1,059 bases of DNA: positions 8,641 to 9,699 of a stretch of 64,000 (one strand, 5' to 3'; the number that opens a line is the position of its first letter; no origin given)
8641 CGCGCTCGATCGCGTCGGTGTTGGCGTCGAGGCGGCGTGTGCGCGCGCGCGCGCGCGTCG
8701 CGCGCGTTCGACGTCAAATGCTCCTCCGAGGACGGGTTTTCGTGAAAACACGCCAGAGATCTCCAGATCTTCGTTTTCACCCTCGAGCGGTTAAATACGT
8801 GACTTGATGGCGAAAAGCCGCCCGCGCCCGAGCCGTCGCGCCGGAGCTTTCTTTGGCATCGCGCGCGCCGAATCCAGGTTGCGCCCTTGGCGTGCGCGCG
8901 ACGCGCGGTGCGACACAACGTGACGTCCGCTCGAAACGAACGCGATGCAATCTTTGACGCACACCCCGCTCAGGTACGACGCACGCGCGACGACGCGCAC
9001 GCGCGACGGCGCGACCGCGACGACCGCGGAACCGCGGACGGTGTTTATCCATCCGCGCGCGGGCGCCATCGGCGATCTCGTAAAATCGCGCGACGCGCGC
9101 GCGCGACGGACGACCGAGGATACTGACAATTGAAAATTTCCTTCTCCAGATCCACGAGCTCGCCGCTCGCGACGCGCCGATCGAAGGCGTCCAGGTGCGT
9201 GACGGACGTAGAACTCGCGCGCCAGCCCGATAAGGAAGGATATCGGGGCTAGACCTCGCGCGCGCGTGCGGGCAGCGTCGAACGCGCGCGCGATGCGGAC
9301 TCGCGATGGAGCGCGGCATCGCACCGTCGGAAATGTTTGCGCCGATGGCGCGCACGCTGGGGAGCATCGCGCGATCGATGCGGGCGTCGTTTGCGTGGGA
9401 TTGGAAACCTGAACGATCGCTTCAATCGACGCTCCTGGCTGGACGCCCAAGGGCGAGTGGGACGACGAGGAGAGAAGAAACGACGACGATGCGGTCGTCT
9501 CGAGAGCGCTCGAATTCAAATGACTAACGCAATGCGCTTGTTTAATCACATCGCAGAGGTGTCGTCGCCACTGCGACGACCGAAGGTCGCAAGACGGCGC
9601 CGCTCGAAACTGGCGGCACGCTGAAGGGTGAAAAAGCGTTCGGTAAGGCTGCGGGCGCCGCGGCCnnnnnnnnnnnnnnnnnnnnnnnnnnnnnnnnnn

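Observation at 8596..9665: Promoters are CpG/microsatellite islands while 3' flanks are AT-rich; strongly polarised intergenic composition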

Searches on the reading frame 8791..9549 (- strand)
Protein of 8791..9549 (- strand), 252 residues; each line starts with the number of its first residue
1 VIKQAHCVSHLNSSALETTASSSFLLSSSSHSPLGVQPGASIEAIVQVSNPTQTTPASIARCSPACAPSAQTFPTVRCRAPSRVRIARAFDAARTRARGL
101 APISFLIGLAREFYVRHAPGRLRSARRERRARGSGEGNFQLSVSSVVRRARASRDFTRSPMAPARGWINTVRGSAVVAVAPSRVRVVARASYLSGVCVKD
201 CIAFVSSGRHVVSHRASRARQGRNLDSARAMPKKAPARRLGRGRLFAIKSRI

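Call 12: search_protein_families(library=pfam, max_evalue=0.01, proteins=[window:8791-9549:-])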
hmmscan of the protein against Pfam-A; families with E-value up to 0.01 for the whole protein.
window:8791-9549:- (252 aa): 0 families
